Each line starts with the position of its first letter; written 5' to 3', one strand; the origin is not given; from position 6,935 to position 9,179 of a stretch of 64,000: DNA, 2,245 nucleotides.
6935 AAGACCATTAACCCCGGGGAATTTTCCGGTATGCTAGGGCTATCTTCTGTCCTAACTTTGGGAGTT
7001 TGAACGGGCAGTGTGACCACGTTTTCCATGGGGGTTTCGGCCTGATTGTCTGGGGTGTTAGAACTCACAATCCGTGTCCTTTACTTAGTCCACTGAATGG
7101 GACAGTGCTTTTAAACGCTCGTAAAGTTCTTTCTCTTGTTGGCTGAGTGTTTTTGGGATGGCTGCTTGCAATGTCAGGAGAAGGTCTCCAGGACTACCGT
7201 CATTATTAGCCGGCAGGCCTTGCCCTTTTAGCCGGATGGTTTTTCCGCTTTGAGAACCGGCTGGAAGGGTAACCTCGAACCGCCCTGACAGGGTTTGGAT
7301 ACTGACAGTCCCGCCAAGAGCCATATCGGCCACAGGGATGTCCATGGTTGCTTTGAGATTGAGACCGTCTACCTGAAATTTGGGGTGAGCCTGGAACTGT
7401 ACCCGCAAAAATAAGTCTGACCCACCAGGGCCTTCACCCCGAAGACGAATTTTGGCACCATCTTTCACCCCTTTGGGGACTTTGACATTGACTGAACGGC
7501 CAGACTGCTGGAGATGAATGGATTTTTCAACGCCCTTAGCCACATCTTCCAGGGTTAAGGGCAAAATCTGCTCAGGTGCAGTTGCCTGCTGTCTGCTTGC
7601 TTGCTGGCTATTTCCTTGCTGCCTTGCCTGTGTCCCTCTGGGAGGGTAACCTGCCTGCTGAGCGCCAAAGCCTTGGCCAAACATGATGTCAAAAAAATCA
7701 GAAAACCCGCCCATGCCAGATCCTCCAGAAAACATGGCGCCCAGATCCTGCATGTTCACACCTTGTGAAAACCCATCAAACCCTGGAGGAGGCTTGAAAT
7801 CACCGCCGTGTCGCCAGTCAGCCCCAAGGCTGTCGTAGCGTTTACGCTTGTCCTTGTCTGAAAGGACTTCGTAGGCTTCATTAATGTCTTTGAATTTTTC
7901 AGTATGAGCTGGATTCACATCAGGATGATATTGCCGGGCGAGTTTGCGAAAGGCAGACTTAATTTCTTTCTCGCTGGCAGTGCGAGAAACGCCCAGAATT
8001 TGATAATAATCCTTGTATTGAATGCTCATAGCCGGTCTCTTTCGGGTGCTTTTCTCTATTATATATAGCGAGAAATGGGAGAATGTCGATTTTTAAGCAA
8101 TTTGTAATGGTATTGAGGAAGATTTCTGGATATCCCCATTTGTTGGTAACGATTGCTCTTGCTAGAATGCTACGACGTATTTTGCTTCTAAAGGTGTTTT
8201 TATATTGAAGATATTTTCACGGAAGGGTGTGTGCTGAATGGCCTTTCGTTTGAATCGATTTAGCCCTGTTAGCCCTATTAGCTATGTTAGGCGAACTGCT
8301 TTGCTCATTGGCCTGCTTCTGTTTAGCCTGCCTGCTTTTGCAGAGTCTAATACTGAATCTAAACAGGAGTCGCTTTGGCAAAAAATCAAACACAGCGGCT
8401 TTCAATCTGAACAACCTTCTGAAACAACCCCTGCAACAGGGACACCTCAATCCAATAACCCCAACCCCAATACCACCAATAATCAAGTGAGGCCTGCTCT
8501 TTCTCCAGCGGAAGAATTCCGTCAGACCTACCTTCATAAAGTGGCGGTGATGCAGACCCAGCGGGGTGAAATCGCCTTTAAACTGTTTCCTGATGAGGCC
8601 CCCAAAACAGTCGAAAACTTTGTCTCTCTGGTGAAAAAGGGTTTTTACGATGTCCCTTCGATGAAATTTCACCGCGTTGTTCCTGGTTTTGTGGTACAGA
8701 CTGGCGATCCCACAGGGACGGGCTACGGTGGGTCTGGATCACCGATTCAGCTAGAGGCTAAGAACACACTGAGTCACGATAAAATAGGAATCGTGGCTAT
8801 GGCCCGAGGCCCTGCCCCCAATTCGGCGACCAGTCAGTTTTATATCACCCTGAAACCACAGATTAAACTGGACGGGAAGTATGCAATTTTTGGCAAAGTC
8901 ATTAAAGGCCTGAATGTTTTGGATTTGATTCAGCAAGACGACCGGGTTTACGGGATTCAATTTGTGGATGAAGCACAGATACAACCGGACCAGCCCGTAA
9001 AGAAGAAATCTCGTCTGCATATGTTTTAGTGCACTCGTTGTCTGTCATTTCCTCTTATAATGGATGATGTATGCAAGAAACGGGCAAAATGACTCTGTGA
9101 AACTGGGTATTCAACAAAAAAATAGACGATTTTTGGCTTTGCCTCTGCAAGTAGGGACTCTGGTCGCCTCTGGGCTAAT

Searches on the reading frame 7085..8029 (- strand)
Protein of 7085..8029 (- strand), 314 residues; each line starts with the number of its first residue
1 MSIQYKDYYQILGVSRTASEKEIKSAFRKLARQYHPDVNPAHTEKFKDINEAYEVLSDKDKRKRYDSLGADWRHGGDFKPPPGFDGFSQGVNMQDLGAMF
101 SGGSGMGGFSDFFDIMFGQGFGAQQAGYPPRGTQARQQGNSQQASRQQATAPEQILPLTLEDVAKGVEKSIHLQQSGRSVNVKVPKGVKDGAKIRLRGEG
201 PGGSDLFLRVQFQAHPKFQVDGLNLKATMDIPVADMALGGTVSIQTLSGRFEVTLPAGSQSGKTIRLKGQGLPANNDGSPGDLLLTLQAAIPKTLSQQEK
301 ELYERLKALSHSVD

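Call 26: search_protein_families(library=pfam, proteins=[window:7085-8029:-], max_evalue=0.0001)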
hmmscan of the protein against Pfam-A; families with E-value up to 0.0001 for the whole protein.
window:7085-8029:- (314 aa): 2 families
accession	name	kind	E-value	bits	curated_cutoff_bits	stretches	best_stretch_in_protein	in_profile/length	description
PF01556.23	DnaJ_C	-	6.9e-35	120.8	26.6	1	156-292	5-152/152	DnaJ C terminal domain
PF00226.36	DnaJ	-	7e-27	93.8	27.8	1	7-66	1-63/63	DnaJ domain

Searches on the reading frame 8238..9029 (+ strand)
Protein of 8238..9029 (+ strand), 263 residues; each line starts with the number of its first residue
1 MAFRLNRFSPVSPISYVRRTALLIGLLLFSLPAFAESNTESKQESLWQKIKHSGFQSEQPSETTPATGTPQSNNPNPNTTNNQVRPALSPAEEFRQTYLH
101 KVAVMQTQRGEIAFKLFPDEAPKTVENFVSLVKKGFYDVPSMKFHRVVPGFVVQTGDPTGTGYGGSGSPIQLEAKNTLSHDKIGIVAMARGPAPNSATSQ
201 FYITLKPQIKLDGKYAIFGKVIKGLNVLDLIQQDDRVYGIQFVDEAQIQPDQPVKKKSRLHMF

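Call 26: search_protein_families(library=pfam, proteins=[window:8238-9029:+], max_evalue=0.0001)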
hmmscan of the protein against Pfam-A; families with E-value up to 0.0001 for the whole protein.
window:8238-9029:+ (263 aa): 1 family
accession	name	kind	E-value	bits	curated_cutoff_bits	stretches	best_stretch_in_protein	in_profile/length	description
PF00160.26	Pro_isomerase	-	5.3e-45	153.9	21.7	1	104-235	3-141/159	Cyclophilin type peptidyl-prolyl cis-trans isomerase/CLD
